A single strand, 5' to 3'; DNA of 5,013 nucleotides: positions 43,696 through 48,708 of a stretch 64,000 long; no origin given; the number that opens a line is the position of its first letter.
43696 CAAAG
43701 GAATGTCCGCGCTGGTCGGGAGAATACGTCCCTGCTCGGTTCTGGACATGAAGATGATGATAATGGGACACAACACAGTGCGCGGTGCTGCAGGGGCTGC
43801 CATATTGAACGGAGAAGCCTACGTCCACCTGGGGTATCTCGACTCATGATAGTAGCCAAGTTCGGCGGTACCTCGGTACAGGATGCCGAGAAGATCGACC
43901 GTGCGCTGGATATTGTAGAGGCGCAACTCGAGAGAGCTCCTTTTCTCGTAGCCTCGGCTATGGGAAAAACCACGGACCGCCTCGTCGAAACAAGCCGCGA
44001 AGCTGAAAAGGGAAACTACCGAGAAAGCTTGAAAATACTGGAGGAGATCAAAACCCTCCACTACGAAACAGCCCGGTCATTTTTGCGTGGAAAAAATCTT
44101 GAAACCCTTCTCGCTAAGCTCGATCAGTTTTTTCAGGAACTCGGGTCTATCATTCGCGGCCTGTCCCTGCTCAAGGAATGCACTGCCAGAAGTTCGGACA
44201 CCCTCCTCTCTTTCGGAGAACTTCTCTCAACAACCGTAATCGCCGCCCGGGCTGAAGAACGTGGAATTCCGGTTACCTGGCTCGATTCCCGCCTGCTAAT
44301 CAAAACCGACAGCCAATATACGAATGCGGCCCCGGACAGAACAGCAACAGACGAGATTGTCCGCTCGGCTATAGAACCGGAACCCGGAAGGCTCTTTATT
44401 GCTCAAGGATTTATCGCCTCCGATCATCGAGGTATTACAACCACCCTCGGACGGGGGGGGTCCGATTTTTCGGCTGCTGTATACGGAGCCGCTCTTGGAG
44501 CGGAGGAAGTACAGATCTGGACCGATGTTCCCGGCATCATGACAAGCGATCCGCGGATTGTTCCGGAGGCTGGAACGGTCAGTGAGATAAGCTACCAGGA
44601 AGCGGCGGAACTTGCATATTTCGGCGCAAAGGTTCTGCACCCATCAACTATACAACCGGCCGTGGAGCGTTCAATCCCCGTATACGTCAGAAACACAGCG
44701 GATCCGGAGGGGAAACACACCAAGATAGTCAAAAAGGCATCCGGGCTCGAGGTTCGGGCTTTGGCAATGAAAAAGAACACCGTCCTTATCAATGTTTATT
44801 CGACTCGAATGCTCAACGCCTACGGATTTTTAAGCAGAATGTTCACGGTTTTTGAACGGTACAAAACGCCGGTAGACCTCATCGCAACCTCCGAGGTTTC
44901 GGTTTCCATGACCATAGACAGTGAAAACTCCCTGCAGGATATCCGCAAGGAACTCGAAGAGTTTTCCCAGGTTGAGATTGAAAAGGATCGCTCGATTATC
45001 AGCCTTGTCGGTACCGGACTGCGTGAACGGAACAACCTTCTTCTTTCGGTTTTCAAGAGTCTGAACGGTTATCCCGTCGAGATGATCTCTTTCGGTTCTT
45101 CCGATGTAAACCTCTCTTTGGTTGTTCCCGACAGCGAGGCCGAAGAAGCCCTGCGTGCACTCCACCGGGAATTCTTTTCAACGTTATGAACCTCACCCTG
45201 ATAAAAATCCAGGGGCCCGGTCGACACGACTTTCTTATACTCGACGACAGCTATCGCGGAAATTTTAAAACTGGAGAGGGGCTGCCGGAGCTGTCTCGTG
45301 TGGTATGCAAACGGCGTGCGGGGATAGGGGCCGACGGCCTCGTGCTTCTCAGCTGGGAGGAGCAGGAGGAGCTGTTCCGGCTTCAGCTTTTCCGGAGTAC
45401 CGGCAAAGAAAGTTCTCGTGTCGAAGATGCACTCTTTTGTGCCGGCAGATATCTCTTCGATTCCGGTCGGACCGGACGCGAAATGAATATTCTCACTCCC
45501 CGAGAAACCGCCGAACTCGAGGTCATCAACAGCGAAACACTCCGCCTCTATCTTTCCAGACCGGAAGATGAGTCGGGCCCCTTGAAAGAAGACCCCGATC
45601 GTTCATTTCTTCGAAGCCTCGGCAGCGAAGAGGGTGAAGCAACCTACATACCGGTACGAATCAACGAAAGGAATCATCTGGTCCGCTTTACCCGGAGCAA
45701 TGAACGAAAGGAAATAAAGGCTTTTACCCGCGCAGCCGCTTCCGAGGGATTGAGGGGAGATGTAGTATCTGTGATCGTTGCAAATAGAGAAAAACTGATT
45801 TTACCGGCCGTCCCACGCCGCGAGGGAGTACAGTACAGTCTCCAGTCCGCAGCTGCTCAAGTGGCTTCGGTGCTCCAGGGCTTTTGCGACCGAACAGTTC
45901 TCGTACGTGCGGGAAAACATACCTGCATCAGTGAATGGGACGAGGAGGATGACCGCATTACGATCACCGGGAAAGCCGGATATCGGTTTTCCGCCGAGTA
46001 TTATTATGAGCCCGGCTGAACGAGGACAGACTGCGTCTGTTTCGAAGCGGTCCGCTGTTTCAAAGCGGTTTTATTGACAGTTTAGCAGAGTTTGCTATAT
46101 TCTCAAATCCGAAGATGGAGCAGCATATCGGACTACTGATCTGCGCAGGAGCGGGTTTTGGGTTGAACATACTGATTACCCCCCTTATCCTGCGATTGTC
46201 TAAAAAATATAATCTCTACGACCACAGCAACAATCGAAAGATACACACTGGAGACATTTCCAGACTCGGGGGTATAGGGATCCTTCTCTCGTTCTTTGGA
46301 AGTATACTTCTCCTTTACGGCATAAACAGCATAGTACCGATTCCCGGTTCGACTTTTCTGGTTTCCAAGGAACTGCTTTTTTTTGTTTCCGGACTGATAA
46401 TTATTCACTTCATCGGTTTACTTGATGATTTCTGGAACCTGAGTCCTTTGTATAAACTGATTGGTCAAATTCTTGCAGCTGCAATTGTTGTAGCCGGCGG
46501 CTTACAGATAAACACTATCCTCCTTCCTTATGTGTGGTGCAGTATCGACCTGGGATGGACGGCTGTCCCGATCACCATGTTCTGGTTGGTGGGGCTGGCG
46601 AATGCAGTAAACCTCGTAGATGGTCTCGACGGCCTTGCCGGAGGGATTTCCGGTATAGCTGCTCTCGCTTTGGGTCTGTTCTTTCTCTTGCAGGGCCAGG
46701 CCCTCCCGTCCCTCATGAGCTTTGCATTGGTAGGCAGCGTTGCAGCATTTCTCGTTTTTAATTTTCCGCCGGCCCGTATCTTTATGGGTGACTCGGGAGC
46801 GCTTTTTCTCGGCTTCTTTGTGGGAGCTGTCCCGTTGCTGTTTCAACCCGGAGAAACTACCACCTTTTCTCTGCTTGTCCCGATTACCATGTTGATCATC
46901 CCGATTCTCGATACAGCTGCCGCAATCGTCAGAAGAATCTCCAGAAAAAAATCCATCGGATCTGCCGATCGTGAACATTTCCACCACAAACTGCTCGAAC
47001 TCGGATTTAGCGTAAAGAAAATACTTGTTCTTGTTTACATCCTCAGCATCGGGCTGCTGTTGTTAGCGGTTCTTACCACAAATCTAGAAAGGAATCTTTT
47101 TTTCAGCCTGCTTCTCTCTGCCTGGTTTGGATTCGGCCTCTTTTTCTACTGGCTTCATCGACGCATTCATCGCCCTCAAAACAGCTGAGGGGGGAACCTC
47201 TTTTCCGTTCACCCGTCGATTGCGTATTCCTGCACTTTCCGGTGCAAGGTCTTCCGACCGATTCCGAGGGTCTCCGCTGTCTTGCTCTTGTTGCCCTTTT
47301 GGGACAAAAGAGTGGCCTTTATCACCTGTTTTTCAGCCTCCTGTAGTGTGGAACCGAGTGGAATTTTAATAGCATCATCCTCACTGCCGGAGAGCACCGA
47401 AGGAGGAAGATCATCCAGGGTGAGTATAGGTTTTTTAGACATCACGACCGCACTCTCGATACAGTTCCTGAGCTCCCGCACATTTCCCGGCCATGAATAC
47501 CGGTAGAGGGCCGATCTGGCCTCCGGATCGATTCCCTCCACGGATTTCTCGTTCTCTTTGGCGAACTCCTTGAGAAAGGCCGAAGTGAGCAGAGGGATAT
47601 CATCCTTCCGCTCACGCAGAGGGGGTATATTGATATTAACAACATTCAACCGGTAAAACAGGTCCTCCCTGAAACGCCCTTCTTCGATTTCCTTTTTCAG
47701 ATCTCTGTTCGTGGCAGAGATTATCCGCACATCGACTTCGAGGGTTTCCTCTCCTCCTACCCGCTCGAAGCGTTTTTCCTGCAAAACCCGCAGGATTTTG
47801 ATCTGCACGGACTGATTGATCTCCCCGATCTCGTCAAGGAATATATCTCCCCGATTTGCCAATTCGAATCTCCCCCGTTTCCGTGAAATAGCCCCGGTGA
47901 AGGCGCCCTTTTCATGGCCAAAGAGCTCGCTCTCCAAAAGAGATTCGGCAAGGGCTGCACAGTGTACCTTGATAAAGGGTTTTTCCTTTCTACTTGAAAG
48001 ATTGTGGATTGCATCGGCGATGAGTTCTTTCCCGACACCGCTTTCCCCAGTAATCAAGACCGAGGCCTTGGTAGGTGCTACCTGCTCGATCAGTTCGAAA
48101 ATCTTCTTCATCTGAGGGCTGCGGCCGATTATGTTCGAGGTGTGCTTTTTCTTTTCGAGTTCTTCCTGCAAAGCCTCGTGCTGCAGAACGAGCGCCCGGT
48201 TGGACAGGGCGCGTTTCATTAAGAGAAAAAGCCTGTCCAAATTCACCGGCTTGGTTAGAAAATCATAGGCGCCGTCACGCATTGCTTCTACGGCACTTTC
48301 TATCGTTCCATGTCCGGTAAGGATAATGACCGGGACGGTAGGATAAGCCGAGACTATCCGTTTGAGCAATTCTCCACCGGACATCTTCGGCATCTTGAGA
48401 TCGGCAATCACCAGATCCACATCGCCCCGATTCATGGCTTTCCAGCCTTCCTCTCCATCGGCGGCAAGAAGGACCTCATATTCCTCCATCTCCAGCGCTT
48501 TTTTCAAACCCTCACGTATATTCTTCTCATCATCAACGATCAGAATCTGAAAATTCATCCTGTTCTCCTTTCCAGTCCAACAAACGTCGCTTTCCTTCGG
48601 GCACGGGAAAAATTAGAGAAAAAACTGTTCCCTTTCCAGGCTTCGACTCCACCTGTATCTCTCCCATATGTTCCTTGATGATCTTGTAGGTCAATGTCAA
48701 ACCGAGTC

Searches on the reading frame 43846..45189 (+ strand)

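Call 85: search_protein_families(library=pfam, proteins=[window:43846-45189:+], max_evalue=0.00001)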
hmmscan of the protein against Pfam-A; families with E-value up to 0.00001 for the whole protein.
window:43846-45189:+ (447 aa): 2 families
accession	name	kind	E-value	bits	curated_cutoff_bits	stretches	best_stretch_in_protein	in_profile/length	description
PF00696.33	AA_kinase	-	5.1e-44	151.2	24.9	1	1-283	2-234/234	Amino acid kinase family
PF22468.2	ACT_9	-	1.8e-22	79.3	27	1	385-443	1-61/61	ACT domain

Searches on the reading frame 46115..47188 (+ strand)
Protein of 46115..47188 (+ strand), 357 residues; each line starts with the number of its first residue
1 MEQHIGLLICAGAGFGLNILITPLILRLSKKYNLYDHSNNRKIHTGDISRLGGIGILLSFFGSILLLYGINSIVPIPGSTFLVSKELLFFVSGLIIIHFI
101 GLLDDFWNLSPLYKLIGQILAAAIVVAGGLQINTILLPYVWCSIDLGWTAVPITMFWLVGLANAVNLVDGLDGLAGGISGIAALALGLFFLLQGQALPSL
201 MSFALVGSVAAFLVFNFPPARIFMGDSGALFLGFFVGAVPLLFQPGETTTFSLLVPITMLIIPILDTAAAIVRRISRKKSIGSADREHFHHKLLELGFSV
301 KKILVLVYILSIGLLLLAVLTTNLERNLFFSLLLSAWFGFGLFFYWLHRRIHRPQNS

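Call 8: search_protein_families(library=ncbifam, proteins=[window:46115-47188:+])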
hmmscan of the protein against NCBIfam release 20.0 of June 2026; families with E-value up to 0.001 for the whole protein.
window:46115-47188:+ (357 aa): 3 families
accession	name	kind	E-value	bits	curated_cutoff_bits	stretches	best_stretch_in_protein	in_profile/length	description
TIGR02380.1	ECA_wecA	exception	1.4e-40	139.5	326.05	1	25-341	18-330/346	UDP-N-acetylglucosamine--undecaprenyl-phosphate N-acetylglucosaminephosphotransferase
NF053644.1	MraY_archaea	equivalog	5.4e-26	91.7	450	1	113-312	152-333/340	pseudomurein biosynthesis MraY family phospho-N-acetylmuramoyl-pentapeptide-transferase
TIGR00445.1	mraY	equivalog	6.2e-24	85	192.05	1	36-322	23-318/321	phospho-N-acetylmuramoyl-pentapeptide-transferase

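Call 9: search_protein_families(library=pfam, proteins=[window:46115-47188:+])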
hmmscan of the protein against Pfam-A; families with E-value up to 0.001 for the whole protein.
window:46115-47188:+ (357 aa): 1 family
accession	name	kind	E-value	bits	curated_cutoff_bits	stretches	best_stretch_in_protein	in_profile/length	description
PF00953.26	Glycos_transf_4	-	1.6e-42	145.7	27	1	89-242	3-158/160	Glycosyl transferase family 4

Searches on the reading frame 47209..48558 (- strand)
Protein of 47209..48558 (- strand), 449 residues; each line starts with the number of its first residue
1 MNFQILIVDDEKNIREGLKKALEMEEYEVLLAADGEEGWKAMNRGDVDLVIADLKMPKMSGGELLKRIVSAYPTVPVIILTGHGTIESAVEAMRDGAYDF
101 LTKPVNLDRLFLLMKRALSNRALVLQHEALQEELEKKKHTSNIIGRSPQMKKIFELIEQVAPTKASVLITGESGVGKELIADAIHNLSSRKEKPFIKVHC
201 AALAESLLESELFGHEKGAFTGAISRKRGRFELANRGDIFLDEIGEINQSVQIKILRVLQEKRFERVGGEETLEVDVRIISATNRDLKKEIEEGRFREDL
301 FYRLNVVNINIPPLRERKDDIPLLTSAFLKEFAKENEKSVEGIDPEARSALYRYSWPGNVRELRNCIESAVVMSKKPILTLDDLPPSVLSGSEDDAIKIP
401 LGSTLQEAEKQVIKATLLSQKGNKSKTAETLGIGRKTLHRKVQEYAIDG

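Call 8: search_protein_families(library=ncbifam, proteins=[window:47209-48558:-])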
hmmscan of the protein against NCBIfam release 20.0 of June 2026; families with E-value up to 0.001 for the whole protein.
window:47209-48558:- (449 aa): 119 families (the best 25 are shown)
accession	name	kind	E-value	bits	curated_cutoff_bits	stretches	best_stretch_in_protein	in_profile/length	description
NF008469.0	PRK11361.1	equivalog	4.7e-155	516.8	714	1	4-448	6-457/461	acetoacetate metabolism transcriptional regulator AtoC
TIGR01818.1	ntrC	equivalog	2e-137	458.8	558.6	2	5-391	1-384/463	nitrogen regulation protein NR(I)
TIGR02915.1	PEP_resp_reg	equivalog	2e-135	452.1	502.6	1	5-447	1-444/445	PEP-CTERM-box response regulator transcription factor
NF007689.0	PRK10365.1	equivalog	3.7e-124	414.9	760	1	2-442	5-439/441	sigma-54-dependent response regulator transcription factor ZraR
NF051870.1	NAssimRespRegNtrX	equivalog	6.5e-123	411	600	1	4-444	3-449/452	nitrogen assimilation response regulator NtrX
NF041946.1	LuxO_transreg_Vib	equivalog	7.3e-119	397.6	800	1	9-390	3-382/463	quorum-sensing sigma-54 dependent transcriptional regulator LuxO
TIGR01817.1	nifA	equivalog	8.2e-118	394.5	528.85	1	125-418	180-467/534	nif-specific transcriptional activator NifA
NF011695.0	PRK15115.1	equivalog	1.1e-116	390.3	763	1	4-441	8-432/445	two-component system response regulator GlrR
NF041552.1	TF_PrdR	equivalog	5.1e-116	388.3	795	1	129-445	253-576/577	sigma-54 dependent transcriptional regulator PrdR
NF008176.1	PRK10923.1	equivalog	5.5e-116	387.9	620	1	5-395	6-392/469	nitrogen regulation protein NR(I)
NF049963.1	RespRegFlgRCampy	domain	2.9e-106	355.9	750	1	4-447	2-429/429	fla regulon two-component system response regulator FlgR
NF050807.1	TransRegFlbDCaul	equivalog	9.3e-103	344.5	750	1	34-449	32-442/454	sigma-54-dependent transcriptional regulator FlbD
NF003451.0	PRK05022.1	equivalog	5.6e-102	342.1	476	1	126-443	175-506/512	nitric oxide reductase transcriptional regulator NorR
NF038308.1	RNA_repair_RtcR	equivalog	3.9e-100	336.2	650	1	85-390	122-438/530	RNA repair transcriptional activator RtcR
NF011958.0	PRK15429.1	equivalog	5.2e-91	306.3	830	1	123-448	360-687/692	formate hydrogenlyase transcriptional activator FlhA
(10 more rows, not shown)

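Call 9: search_protein_families(library=pfam, proteins=[window:47209-48558:-])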
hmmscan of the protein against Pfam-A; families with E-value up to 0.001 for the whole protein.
window:47209-48558:- (449 aa): 10 families
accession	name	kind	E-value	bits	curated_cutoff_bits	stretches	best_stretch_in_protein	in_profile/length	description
PF00158.32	Sigma54_activat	-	2.8e-73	245.6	20.2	1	143-309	1-167/168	Sigma-54 interaction domain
PF00072.30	Response_reg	-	4.2e-32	111.1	30.2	1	5-111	1-107/111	Response regulator receiver domain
PF25601.1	AAA_lid_14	-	3.5e-29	100.9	27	1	315-394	1-80/87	AAA+ ATPase lid domain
PF14532.12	Sigma54_activ_2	-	2.2e-21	77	25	1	144-314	1-138/138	Sigma-54 interaction domain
PF02954.25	HTH_8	-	5e-14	52.2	22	1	405-445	2-42/42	Bacterial regulatory protein, Fis family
PF07724.20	AAA_2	-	2.1e-07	31.6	27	1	164-296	3-136/166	AAA domain (Cdc48 subfamily)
PF07728.20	AAA_5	-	1.8e-06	28.4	22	1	167-285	2-123/139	AAA domain (dynein-related subfamily)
PF13191.12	AAA_16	-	7.1e-06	27.1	32.6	1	143-219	2-85/167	AAA ATPase domain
PF00004.35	AAA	-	1.7e-05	25.7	21.2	1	167-299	1-126/131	ATPase family associated with various cellular activities (AAA)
PF01078.27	Mg_chelatase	-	0.00012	22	20.3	0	161-284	19-157/207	Magnesium chelatase, subunit ChlI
